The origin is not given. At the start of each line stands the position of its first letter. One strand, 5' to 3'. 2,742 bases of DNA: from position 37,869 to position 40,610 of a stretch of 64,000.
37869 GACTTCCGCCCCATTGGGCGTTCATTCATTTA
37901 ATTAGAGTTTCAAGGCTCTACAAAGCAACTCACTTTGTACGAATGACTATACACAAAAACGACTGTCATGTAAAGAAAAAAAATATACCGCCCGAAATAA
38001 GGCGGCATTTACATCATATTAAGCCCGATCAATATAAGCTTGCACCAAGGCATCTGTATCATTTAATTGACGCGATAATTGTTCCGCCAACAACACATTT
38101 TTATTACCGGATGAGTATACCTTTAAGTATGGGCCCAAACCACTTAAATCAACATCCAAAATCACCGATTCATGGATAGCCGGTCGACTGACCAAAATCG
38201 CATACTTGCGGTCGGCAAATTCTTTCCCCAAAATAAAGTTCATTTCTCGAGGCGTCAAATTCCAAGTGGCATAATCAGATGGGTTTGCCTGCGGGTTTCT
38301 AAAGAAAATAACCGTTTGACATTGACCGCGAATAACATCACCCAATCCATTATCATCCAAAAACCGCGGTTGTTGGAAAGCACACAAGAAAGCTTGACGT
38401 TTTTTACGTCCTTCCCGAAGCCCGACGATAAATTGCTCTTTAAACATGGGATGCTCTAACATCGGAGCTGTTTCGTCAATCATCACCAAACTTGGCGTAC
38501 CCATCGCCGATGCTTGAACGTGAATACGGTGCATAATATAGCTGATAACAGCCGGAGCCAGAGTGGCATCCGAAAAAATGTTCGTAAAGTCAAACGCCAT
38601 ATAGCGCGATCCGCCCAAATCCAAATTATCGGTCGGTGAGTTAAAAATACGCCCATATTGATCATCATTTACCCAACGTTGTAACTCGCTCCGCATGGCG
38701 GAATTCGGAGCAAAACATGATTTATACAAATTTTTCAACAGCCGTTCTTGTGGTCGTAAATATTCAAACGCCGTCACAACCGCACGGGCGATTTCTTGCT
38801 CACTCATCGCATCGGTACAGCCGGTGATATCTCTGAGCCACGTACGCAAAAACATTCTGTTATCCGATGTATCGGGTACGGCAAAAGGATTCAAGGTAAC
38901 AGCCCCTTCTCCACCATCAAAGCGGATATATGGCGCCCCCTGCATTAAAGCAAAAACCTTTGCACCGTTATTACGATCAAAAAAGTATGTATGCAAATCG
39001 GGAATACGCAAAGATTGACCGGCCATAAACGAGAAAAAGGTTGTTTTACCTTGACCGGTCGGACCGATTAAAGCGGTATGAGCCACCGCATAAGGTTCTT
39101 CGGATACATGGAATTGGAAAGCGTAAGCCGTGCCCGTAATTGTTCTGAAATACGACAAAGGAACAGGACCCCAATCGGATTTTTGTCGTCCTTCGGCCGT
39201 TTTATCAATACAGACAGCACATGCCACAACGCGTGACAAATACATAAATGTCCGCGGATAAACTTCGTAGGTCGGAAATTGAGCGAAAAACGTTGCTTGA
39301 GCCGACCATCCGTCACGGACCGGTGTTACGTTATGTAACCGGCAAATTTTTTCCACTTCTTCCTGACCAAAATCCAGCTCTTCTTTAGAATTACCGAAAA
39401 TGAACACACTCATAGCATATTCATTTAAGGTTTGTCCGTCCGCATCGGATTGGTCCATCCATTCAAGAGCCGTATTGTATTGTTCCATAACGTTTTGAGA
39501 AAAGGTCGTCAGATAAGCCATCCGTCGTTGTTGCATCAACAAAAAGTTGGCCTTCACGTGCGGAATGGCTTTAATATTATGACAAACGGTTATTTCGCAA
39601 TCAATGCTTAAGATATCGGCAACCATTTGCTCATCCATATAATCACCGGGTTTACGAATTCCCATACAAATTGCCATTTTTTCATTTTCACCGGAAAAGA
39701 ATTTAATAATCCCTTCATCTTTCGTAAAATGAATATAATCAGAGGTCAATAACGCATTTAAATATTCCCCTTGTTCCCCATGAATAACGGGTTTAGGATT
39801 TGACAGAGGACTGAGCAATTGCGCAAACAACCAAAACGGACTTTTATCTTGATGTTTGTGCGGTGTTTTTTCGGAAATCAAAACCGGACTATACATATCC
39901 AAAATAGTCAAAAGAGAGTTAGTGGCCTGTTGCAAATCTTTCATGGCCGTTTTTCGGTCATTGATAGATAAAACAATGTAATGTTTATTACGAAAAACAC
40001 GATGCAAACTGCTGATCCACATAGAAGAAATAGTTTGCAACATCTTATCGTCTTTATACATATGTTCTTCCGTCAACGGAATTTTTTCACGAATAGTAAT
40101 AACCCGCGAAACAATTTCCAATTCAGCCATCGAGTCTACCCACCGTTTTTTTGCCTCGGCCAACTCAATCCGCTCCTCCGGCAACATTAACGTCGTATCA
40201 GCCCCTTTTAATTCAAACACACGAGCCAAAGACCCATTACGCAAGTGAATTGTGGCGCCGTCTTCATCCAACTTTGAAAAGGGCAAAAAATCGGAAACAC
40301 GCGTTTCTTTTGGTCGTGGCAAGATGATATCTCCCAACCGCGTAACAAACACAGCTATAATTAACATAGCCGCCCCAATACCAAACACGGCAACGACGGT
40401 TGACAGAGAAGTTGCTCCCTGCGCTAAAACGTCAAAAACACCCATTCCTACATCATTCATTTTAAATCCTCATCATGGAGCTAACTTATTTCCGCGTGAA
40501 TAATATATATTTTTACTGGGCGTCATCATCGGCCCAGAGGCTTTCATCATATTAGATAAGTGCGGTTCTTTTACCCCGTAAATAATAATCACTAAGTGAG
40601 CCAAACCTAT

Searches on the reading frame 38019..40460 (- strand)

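Call 21: search_protein_families(library=ncbifam, proteins=[window:38019-40460:-], max_evalue=0.00001)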
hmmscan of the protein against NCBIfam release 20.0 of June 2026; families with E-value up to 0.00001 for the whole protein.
window:38019-40460:- (813 aa): 7 families
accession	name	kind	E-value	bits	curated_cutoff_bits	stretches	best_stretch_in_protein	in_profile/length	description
TIGR00929.1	VirB4_CagE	subfamily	1.4e-103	347.7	643.1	2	170-802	153-781/792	VirB4 family type IV secretion/conjugal transfer ATPase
NF010473.0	PRK13898.1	equivalog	1.2e-53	182.4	1050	1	148-801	145-785/801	type IV secretion system ATPase VirB4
NF010427.0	PRK13853.1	equivalog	6.4e-43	146.7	957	1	273-811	246-782/789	type IV secretion system protein VirB4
NF010447.0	PRK13873.1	equivalog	1.1e-32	112.9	1020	1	424-753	409-738/815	conjugal transfer protein TrbE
NF010466.0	PRK13891.1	subfamily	3.9e-20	71.4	1322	1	443-731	476-763/852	conjugal transfer protein TrbE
NF010404.0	PRK13830.1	subfamily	3.7e-19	68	810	1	443-725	444-722/818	conjugal transfer protein TrbE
NF045971.1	conju_CD1110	equivalog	2.7e-06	26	325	0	230-381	183-345/752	VirB4-like conjugal transfer ATPase, CD1110 family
